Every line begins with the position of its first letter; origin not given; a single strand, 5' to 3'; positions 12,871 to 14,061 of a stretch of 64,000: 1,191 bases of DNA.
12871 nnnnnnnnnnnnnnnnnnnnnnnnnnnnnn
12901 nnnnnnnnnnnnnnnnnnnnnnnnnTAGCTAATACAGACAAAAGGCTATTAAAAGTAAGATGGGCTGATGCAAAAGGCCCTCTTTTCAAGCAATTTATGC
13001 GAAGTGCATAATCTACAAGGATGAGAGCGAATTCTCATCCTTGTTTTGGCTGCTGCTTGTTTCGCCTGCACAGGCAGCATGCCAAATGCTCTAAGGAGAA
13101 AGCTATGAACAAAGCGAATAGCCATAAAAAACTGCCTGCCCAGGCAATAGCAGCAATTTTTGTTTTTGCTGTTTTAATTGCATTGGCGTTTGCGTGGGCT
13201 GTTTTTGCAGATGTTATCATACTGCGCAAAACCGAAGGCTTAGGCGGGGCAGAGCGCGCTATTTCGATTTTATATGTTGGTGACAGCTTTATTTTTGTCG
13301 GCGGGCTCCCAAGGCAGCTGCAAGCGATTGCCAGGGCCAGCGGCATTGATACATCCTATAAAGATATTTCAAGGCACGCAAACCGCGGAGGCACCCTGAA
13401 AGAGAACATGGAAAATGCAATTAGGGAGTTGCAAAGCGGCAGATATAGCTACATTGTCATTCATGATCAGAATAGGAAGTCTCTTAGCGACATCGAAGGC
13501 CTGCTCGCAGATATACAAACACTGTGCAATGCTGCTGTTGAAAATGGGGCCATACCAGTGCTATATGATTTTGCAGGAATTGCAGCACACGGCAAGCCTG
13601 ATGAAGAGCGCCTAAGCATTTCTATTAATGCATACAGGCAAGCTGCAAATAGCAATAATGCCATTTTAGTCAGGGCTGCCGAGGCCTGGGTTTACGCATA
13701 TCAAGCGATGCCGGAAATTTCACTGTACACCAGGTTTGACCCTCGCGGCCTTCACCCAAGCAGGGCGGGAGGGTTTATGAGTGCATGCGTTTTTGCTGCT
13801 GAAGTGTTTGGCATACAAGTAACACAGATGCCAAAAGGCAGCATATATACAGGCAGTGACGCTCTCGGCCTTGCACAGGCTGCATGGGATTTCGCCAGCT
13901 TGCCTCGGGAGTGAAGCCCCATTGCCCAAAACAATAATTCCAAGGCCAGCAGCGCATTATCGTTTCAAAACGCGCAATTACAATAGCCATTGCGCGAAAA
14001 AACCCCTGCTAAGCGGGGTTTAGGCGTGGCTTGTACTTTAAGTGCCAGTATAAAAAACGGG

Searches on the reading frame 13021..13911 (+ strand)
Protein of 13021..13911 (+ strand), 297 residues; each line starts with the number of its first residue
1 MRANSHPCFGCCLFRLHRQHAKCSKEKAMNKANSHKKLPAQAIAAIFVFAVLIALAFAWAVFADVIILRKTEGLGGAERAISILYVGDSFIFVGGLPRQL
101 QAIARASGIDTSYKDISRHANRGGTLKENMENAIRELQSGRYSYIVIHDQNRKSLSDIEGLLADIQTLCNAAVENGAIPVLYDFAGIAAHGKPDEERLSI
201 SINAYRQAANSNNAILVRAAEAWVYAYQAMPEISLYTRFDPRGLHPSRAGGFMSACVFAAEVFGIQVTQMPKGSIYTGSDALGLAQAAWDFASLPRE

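Call 4: search_protein_families(library=pfam, proteins=[window:13021-13911:+], max_evalue=0.01)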
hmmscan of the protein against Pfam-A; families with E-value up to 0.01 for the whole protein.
window:13021-13911:+ (297 aa): 0 families

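Call 5: search_protein_families(library=ncbifam, proteins=[window:13021-13911:+], max_evalue=0.01)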
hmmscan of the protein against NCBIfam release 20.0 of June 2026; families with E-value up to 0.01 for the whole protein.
window:13021-13911:+ (297 aa): 0 families

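Call 91: search_protein_families(library=padloc, proteins=[window:13021-13911:+], max_evalue=0.01)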
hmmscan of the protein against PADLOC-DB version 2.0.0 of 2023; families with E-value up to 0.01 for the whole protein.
window:13021-13911:+ (297 aa): 0 families
